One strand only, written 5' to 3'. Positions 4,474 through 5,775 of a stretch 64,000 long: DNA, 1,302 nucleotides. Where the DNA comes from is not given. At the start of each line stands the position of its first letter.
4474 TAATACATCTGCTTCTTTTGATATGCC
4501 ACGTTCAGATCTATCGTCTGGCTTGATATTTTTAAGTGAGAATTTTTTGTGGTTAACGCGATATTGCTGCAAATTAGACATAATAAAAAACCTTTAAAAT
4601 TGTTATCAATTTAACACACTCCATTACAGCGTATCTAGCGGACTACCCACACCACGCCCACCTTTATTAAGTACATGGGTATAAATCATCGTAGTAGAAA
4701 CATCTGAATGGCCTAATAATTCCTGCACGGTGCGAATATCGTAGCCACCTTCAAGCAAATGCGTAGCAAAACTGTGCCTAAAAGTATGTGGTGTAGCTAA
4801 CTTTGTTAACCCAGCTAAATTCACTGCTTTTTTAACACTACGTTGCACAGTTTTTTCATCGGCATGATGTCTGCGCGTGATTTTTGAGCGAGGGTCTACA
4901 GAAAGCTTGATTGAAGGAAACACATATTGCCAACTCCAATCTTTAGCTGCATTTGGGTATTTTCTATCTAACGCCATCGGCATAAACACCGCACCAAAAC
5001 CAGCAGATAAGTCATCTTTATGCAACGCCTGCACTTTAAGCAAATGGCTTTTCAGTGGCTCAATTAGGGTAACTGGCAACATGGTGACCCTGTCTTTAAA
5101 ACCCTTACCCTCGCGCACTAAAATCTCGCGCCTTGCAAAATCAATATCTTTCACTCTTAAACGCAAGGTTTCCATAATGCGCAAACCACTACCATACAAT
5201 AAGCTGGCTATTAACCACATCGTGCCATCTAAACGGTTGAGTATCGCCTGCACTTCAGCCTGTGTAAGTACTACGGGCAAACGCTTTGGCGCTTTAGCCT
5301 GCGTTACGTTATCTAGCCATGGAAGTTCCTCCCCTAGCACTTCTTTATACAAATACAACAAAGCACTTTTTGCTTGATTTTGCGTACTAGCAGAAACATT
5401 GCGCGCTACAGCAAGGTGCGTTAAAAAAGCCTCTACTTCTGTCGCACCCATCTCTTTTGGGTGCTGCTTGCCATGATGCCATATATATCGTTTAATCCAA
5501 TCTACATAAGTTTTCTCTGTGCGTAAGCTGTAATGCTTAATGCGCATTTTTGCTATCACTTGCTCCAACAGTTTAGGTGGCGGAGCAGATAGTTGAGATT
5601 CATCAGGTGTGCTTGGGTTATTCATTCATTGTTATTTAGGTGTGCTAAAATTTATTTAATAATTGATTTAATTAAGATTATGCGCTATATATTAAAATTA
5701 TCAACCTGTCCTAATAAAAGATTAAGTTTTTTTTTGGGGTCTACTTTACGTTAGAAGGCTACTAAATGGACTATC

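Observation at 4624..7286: Compact chromosomal integron with three precisely delimitable cassettes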

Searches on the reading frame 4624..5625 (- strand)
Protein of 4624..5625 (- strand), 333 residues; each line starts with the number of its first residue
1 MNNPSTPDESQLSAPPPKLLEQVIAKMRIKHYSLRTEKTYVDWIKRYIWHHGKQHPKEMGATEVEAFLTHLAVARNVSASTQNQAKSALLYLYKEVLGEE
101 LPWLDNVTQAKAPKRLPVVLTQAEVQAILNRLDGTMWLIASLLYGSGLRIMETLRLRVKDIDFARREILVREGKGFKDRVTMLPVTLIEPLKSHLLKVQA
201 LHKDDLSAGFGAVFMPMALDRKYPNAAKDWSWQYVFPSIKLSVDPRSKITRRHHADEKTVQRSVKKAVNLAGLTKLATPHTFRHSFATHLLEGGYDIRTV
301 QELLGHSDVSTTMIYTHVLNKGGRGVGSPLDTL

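Call 3: search_protein_families(library=ncbifam, proteins=[window:4624-5625:-], max_evalue=0.01)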
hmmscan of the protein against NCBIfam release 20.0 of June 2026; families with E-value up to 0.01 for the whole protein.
window:4624-5625:- (333 aa): 13 families
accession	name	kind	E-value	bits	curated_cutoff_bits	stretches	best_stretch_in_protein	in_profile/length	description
TIGR02249.1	integrase_gron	subfamily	2.4e-145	483.8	265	1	19-333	1-315/315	integron integrase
NF011946.0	PRK15417.1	equivalog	4.7e-113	377.8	435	1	18-333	15-330/337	integron integrase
NF040815.2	recomb_XerA_Arch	equivalog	3.4e-53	180.9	220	2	23-197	3-174/263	site-specific tyrosine recombinase/integron integrase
TIGR02224.1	recomb_XerC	equivalog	1.6e-42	145.9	335.15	2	256-318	215-277/295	tyrosine recombinase XerC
NF001399.0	PRK00283.1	subfamily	3.2e-42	144.8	279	1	39-320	36-285/300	tyrosine recombinase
TIGR02225.1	recomb_XerD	equivalog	7.6e-42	143.6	329.6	2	255-320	211-276/290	site-specific tyrosine recombinase XerD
NF002331.0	PRK01287.1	subfamily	7.5e-32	110.7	371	2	18-195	28-223/365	site-specific tyrosine recombinase XerC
NF003462.0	PRK05084.1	equivalog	2.9e-16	59.2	267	2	256-322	284-348/360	tyrosine recombinase XerS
NF007370.0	PRK09870.1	subfamily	1.4e-10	41.2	221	1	264-317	125-178/200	tyrosine-type DNA invertase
NF007371.0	PRK09871.1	subfamily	1.6e-09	37.6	222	1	257-317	113-173/198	tyrosine-type DNA invertase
NF040693.1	recomb_GmtY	equivalog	2.5e-05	23.7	340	1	277-317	391-431/441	gamma-mobile-trio recombinase GmtY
NF041502.1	integrase_1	equivalog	0.00016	20.5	350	1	277-318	319-360/484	site-specific integrase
NF002685.0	PRK02436.1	equivalog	0.0021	18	178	1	75-198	57-174/245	site-specific tyrosine recombinase XerD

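Call 4: search_protein_families(library=pfam, proteins=[window:4624-5625:-], max_evalue=0.01)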
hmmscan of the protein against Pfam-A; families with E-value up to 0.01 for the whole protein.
window:4624-5625:- (333 aa): 2 families
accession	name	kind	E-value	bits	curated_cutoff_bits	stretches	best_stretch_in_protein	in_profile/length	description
PF00589.27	Phage_integrase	-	1e-37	130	27.1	1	119-319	2-169/172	Phage integrase family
PF13495.12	Phage_int_SAM_4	-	1.4e-30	106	27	1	19-102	1-84/85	Phage integrase, N-terminal SAM-like domain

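Call 9: find_related_loci(query=window:4624-5625:-, collection=genome_contigs, flank=10000)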
Query window:4624-5625:- (333 aa) in genome_contigs; peptide patterns used: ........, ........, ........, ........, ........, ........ (x = any residue, [..] = any of these).
600 stretches matched a pattern (row limit reached: there are more); 592 encode a relative of the query (tblastn E <= 1e-3); the best 80 are kept; 80 distinct loci.
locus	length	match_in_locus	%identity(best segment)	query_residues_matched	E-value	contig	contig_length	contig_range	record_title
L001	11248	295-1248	86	16-333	0e+0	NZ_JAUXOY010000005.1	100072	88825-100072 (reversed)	MAG: Methylotenera sp. isolate C10_concoct.bin.86 C10_k141_45765, whole genome shotgun sequence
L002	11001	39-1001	74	13-333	2e-164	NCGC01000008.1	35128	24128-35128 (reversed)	MAG: Methylophilales bacterium 28-44-11 04302015_28_scaffold_286, whole genome shotgun sequence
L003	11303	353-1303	75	17-333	1e-163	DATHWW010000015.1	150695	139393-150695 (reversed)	MAG TPA_asm: Methylophilaceae bacterium isolate SMAG_U16169 k141_122747, whole genome shotgun sequence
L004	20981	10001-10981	72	1-333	2e-163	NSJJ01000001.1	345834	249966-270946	MAG: Sulfuricella denitrificans isolate Ru_enrich_SD NODE_6_length_345834_cov_13.6869, whole genome shotgun sequence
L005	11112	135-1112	72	7-333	2e-162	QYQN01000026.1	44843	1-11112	MAG: Methylococcaceae bacterium isolate PowLak16_MAG1 c_000000208277, whole genome shotgun sequence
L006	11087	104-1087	73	3-331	3e-162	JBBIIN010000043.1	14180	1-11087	MAG: Gallionellaceae bacterium isolate CYS170214_bin_14 NODE_987_length_14180_cov_18.547965, whole genome shotgun sequen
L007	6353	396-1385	72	1-331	3e-163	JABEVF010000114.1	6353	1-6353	MAG: Gallionella sp. isolate MAG 25 k99_1780602, whole genome shotgun sequence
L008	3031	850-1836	73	10-333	2e-170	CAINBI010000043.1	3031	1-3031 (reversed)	MAG: uncultured proteobacterium isolate LinL3_bin-0713 genome assembly, contig: bin-0713:043/170, whole genome shotgun s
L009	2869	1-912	78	31-331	1e-170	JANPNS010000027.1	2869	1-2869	MAG: Gallionellaceae bacterium isolate VAR_87_metabat_232 VAR_87_k141_3950230, whole genome shotgun sequence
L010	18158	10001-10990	71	1-331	4e-161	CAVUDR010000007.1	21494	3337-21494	MAG: uncultured beta proteobacterium isolate MFD02832.bin.3.67 genome assembly, contig: contig_2705, whole genome shotgu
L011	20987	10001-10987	72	9-333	5e-161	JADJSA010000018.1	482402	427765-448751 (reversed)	MAG: Candidatus Methylophosphatis haderslevensis isolate Hade_18-Q3-R52-61_BATAC.316 tig01683516-10-4822360, whole genom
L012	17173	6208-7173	73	17-333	2e-161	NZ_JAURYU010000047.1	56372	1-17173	MAG: Methylotenera sp. isolate E2_maxbin.024 E2_k141_46686, whole genome shotgun sequence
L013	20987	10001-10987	72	5-333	1e-160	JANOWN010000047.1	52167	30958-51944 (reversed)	MAG: Methylotenera sp. isolate VAR_35_metabat_405 VAR_35_k141_4372310, whole genome shotgun sequence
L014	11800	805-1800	71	1-333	6e-161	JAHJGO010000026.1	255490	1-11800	MAG: Gammaproteobacteria bacterium isolate Modern_marine_glass_biofilm.mb.74 Modern_marine_glas.mb.74_k141_1120275, whol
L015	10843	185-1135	73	16-332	5e-160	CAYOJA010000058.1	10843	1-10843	MAG TPA_asm: uncultured Thiobacillus sp. isolate SRP189682_co1_107 genome assembly, contig: NODE_14141_length_10843_cov_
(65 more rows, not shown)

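Call 10: find_encoding_contigs(protein=window:4624-5625:-, flank=6000, max_places=10)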
Protein window:4624-5625:- (333 aa): 1 contig read that carries it; 1 place shown.
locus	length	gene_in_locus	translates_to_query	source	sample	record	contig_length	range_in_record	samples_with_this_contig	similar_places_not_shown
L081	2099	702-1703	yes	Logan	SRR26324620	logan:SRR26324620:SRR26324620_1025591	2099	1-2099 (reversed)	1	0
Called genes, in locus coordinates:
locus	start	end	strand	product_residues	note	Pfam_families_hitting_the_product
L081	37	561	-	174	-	-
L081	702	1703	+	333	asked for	PF13495:Phage_int_SAM_4, PF00589:Phage_integrase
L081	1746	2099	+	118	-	?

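Call 16: search_solved_structures(query=window:4624-5625:-, show_alignments=1, max_evalue=1e-10)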
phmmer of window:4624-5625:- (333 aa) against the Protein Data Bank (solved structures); distinct sequences matched with E-value up to 1e-10: 8.
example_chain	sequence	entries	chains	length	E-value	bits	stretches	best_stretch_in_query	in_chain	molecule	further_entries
2a3v_A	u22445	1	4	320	2.9e-86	293.1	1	24-332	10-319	site-specific recombinase IntI4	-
4a8e_A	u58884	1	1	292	1.9e-33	119.5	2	249-321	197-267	PROBABLE TYROSINE RECOMBINASE XERC-LIKE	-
5hxy_A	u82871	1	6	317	1.9e-32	116.3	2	250-320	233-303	Tyrosine recombinase XerA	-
1a0p_A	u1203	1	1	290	1.9e-22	83.4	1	250-321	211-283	SITE-SPECIFIC RECOMBINASE XERD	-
5dcf_A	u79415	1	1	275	1.7e-17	67.2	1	250-321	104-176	Tyrosine recombinase XerD,DNA translocase FtsK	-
9i5v_14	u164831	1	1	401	1.6e-12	50.8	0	262-319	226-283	Ribosome-associated translation inhibitor RaiA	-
5jjv_A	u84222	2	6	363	4.7e-12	49.3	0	260-318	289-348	Tyrosine recombinase XerH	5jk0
5vfz_A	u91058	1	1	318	4.1e-11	46.2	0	252-321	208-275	Gp33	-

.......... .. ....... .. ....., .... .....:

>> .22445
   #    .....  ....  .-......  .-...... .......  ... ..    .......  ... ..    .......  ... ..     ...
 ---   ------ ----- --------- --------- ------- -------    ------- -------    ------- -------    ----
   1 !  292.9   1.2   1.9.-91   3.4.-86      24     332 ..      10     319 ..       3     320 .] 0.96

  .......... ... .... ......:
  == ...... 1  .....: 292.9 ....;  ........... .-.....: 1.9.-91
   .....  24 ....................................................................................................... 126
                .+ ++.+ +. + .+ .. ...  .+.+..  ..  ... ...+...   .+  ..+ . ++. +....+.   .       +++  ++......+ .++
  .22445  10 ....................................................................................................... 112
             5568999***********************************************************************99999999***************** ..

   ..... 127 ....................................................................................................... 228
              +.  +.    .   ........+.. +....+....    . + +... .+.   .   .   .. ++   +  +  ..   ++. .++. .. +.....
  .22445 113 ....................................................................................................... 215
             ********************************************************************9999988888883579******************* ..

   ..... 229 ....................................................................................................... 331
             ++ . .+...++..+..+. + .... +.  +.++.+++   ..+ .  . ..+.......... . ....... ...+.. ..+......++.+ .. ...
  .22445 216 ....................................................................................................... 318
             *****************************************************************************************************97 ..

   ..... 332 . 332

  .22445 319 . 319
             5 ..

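Call 57: list_cluster_members(proteins=[P0010, window:4624-5625:-, window:6824-7213:+, window:5766-6290:+])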
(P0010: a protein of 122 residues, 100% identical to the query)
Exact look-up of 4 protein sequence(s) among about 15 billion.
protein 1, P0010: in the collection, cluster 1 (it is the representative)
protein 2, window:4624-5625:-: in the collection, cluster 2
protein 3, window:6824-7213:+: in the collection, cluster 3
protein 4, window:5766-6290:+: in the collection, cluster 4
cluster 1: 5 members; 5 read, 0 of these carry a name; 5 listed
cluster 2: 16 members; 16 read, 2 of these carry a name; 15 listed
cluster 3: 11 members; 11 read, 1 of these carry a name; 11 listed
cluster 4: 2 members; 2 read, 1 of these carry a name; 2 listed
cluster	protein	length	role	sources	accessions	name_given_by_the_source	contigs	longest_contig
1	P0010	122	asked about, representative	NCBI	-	-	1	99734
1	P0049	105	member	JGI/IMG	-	-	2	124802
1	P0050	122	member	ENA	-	-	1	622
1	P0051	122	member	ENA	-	-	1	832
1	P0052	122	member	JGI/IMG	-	-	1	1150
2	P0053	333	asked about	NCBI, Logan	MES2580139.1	MAG: integron integrase [Pseudomonadota bacterium]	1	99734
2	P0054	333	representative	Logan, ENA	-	-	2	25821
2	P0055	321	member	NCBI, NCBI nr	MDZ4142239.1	MAG: integron integrase [Methylotenera sp.] | integron integrase [Methylotenera sp.]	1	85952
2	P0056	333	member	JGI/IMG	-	-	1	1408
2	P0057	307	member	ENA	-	-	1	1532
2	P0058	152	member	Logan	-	-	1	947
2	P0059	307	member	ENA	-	-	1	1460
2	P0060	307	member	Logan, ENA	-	-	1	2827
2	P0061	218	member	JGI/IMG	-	-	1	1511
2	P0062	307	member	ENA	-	-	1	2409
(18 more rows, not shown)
